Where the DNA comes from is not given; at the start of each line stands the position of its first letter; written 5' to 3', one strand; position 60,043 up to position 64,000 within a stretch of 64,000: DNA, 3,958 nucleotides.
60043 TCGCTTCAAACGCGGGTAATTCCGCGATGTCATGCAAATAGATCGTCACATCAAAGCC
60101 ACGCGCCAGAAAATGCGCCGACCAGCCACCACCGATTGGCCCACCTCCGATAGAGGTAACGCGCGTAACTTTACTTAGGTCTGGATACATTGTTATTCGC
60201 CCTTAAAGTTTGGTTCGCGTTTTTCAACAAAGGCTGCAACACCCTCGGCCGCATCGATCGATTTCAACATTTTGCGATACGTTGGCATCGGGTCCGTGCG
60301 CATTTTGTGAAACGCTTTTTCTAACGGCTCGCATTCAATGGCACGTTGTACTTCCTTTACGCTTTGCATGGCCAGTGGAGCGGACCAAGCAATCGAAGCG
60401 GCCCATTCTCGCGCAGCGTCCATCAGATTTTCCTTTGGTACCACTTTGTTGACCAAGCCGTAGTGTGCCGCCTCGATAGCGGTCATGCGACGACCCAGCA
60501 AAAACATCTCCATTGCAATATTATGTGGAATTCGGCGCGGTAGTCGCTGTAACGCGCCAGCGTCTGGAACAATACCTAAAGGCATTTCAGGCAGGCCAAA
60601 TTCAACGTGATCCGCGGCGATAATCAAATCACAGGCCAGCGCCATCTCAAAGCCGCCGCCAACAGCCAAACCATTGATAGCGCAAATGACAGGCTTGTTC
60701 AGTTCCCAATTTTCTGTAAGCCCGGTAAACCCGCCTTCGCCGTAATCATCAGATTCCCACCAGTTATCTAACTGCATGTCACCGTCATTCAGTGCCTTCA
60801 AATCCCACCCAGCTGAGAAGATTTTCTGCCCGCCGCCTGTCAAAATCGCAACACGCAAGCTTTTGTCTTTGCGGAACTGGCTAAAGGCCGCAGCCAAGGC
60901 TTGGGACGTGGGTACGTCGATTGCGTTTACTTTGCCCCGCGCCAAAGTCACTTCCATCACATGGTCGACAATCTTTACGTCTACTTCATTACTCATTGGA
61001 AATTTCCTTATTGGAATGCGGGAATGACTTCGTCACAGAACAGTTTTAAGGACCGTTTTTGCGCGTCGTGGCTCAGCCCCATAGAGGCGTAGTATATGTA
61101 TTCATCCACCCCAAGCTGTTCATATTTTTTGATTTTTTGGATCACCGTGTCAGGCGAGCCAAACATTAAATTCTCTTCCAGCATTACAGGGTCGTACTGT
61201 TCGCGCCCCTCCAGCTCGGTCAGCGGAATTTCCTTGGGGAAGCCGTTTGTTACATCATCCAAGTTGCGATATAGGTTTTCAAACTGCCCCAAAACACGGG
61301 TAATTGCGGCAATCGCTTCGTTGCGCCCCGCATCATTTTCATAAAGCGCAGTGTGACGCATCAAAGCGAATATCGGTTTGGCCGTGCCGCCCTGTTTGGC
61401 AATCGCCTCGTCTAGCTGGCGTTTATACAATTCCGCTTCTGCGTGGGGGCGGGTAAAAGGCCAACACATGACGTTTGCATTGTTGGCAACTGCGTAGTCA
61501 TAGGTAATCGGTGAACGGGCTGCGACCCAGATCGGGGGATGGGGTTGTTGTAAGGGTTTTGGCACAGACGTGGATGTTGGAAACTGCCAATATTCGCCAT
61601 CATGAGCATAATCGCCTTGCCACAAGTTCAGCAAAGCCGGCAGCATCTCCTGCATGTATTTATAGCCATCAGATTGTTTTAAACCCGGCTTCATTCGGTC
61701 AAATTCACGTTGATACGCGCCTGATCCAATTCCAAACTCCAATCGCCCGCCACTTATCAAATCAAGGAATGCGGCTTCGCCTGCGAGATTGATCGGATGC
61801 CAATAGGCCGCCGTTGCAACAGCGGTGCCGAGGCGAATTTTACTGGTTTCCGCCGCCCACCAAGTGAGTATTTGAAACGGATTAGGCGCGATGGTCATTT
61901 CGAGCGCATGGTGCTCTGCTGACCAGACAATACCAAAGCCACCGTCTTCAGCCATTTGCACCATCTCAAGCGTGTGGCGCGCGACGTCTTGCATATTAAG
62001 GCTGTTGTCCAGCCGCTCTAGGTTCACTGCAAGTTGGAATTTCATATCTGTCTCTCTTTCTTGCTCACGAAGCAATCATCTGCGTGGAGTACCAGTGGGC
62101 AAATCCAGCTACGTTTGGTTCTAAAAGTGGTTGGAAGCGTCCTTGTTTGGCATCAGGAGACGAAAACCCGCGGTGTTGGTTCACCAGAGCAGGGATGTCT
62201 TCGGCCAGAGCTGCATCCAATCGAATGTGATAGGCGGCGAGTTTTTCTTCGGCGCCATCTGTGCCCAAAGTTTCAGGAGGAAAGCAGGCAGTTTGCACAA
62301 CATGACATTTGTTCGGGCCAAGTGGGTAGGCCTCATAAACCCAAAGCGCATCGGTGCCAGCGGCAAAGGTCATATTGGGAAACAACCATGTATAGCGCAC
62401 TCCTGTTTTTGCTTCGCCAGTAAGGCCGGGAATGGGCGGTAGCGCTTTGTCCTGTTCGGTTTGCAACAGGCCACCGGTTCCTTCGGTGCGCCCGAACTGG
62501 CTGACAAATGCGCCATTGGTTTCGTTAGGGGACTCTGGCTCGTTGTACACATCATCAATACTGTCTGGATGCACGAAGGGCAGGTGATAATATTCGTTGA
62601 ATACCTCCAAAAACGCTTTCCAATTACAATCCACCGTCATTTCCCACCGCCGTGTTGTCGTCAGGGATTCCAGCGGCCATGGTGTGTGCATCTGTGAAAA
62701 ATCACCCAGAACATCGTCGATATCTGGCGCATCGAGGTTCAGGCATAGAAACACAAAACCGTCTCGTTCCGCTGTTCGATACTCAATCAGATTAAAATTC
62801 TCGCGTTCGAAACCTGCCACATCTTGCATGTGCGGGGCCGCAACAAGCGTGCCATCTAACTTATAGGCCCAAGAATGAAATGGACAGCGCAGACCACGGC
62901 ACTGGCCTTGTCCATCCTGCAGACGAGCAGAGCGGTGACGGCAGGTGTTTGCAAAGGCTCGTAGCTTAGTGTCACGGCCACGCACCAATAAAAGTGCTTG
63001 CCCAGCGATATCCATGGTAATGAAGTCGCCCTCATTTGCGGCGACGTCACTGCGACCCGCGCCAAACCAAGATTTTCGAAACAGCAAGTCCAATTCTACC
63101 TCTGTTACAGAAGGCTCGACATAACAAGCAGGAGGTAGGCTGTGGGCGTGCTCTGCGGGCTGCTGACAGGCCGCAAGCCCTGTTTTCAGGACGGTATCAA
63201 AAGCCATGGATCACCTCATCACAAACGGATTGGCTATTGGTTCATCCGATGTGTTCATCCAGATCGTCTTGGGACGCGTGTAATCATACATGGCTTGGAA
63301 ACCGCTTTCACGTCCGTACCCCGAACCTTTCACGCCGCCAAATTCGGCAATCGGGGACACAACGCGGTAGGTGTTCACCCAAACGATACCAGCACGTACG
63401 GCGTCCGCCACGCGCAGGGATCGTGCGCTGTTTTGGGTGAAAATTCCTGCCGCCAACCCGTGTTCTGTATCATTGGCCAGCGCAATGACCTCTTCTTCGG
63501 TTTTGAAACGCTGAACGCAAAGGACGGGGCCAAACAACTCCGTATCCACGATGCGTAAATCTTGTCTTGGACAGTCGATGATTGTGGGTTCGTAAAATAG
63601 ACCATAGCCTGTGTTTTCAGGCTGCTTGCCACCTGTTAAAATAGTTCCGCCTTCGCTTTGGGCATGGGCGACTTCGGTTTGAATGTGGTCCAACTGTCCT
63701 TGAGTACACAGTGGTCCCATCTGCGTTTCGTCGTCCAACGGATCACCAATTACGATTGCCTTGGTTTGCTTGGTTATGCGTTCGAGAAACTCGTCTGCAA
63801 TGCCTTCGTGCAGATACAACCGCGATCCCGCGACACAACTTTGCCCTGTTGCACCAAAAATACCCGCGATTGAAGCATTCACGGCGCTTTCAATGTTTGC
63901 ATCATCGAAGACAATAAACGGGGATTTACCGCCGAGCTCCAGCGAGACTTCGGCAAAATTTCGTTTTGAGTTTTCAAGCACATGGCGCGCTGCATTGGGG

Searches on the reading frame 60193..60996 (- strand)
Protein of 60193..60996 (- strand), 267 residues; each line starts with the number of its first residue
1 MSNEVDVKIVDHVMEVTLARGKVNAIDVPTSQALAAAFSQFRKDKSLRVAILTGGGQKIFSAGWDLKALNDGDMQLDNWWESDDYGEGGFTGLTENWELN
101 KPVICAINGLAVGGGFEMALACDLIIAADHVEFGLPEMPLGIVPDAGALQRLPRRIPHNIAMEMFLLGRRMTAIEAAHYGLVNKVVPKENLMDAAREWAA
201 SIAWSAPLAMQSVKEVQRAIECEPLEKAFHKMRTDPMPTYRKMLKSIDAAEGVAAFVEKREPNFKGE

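Call 29: search_protein_families(library=pfam, proteins=[window:60193-60996:-], max_evalue=0.00001)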
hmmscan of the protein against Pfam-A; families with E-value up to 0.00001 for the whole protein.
window:60193-60996:- (267 aa): 2 families
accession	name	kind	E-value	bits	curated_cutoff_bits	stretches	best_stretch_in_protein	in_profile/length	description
PF00378.25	ECH_1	-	8.4e-66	222.3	27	1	12-266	5-250/251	Enoyl-CoA hydratase/isomerase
PF16113.10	ECH_2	-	3.1e-29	103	27.2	1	17-228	5-210/335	Enoyl-CoA hydratase/isomerase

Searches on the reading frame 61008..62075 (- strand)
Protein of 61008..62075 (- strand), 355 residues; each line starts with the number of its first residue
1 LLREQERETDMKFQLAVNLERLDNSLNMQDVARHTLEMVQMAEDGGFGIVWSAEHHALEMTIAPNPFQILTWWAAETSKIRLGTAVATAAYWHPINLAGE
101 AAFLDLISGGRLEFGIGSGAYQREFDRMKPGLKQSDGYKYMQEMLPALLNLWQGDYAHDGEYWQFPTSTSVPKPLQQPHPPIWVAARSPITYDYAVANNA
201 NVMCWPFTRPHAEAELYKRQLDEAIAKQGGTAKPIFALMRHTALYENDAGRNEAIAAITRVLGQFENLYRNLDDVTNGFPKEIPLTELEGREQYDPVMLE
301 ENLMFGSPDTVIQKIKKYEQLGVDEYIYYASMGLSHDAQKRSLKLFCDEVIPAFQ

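Call 29: search_protein_families(library=pfam, proteins=[window:61008-62075:-], max_evalue=0.00001)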
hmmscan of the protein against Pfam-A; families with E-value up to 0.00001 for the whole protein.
window:61008-62075:- (355 aa): 1 family
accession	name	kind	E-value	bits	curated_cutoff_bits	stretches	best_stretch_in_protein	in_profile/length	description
PF00296.26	Bac_luciferase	-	5.5e-55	187.4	27.9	1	26-325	16-314/314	Luciferase-like monooxygenase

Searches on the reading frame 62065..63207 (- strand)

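Call 29: search_protein_families(library=pfam, proteins=[window:62065-63207:-], max_evalue=0.00001)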
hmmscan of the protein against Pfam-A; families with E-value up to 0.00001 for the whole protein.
window:62065-63207:- (380 aa): 2 families
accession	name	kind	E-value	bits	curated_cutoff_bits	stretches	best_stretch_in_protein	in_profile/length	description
PF00848.25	Ring_hydroxyl_A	-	2.8e-33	116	24.9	1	179-377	1-206/208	Ring hydroxylating alpha subunit (catalytic domain)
PF00355.32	Rieske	-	6.2e-19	68.1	20.3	1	53-133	9-87/88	Rieske [2Fe-2S] domain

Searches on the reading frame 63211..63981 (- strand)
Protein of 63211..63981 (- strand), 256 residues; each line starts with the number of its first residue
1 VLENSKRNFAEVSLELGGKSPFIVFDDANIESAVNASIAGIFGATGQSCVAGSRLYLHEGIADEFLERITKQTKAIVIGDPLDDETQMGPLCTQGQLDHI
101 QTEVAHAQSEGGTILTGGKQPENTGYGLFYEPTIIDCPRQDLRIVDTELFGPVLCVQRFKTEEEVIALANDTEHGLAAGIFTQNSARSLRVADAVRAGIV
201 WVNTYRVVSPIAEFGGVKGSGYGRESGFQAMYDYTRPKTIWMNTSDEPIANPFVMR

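Call 29: search_protein_families(library=pfam, proteins=[window:63211-63981:-], max_evalue=0.00001)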
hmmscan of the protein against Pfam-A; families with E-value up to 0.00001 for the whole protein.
window:63211-63981:- (256 aa): 1 family
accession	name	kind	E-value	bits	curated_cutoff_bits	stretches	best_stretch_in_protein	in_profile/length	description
PF00171.27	Aldedh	-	5.8e-86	289.3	23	1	3-240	223-461/461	Aldehyde dehydrogenase family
